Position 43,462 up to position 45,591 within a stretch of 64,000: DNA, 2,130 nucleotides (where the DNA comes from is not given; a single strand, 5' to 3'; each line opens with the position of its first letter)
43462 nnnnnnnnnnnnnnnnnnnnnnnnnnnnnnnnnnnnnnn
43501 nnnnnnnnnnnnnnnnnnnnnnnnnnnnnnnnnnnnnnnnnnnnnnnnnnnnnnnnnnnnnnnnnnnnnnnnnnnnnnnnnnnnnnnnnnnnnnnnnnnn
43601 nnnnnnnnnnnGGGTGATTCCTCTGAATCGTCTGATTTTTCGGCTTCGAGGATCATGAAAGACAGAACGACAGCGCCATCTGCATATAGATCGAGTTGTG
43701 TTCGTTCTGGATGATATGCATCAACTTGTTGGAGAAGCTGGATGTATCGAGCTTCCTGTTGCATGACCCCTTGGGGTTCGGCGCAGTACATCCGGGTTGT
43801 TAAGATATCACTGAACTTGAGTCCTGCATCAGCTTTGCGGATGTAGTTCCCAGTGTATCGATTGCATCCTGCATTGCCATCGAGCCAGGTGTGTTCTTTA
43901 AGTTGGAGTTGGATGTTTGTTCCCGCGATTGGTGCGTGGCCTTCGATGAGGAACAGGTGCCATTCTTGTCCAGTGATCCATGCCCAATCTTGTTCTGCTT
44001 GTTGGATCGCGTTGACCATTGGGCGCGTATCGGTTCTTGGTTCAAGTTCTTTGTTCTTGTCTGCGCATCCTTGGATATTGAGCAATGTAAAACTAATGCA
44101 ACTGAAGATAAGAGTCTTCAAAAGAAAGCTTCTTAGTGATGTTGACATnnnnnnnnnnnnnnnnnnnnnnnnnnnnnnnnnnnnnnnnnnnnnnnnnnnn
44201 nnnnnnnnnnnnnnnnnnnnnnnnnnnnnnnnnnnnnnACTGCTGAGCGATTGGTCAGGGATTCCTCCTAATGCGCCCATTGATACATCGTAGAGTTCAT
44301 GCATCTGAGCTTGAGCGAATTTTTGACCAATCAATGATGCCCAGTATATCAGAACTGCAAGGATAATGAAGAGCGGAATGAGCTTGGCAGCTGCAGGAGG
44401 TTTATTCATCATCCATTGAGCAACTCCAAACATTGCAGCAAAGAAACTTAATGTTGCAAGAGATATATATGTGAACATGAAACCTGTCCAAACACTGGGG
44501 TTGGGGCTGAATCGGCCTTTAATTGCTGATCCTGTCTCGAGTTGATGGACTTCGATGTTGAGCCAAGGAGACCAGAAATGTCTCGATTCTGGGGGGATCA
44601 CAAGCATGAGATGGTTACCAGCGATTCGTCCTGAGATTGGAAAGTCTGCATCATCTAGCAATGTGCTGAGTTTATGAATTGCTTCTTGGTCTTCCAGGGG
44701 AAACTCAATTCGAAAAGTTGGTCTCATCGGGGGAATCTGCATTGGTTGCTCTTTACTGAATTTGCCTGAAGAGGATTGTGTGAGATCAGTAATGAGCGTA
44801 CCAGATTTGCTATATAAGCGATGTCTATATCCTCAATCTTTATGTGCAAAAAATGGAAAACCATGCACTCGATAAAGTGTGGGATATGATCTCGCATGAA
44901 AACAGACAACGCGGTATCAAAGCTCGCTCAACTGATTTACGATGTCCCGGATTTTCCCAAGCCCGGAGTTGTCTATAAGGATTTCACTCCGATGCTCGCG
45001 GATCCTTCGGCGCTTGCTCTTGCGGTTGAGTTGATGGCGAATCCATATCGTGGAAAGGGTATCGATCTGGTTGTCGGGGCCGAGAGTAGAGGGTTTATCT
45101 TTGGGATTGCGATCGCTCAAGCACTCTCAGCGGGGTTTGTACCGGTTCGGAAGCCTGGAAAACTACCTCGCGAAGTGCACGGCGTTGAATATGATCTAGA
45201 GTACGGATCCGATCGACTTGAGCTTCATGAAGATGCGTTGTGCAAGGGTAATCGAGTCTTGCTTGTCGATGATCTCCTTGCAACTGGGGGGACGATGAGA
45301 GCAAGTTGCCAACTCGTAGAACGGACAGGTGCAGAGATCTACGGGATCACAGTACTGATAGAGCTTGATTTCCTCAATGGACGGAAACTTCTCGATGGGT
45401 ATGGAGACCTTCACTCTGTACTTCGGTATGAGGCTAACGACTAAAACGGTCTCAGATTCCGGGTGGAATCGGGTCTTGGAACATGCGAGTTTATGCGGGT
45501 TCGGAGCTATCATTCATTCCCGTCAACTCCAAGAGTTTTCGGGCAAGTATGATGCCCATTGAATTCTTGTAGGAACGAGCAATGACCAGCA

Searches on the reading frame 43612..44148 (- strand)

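Call 17: search_protein_families(library=pfam, proteins=[window:43612-44148:-], max_evalue=0.01)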
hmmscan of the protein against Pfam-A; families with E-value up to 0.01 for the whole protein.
window:43612-44148:- (179 aa): 1 family
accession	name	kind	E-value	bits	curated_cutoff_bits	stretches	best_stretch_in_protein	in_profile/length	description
PF03724.22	META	-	7.1e-20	71.5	24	1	58-164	4-108/109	META domain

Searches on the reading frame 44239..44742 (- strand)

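Call 17: search_protein_families(library=pfam, proteins=[window:44239-44742:-], max_evalue=0.01)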
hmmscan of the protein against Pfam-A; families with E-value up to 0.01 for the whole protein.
window:44239-44742:- (168 aa): 1 family
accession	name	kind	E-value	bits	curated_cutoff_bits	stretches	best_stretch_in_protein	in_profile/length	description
PF23000.2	ChitinSynthase_IV_N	-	0.0047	16.3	23.5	1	72-155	153-238/390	Chitin synthase N-terminal putative transporter domain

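Call 19: search_protein_families(library=ncbifam, proteins=[window:44239-44742:-], max_evalue=0.1)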
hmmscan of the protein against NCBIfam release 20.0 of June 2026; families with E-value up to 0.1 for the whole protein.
window:44239-44742:- (168 aa): 0 families

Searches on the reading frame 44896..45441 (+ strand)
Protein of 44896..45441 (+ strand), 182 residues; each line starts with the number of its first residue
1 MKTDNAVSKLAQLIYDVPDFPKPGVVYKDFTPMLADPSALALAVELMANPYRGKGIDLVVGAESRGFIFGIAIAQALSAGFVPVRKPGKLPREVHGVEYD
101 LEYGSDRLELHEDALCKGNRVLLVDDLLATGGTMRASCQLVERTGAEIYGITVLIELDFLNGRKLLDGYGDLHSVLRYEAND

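Call 17: search_protein_families(library=pfam, proteins=[window:44896-45441:+], max_evalue=0.01)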
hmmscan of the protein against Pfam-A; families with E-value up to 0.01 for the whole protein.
window:44896-45441:+ (182 aa): 2 families
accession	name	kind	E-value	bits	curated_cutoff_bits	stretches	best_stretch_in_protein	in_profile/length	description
PF00156.33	Pribosyltran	-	3e-14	53.1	26.3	1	42-155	14-124/158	Phosphoribosyl transferase domain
PF14681.12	UPRTase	-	0.0042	17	27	1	117-154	119-156/206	Uracil phosphoribosyltransferase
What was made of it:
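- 44896..45444 (+): apt-like phosphoribosyltransferase gene; conserved downstream boundary. PF00156 (call 17).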
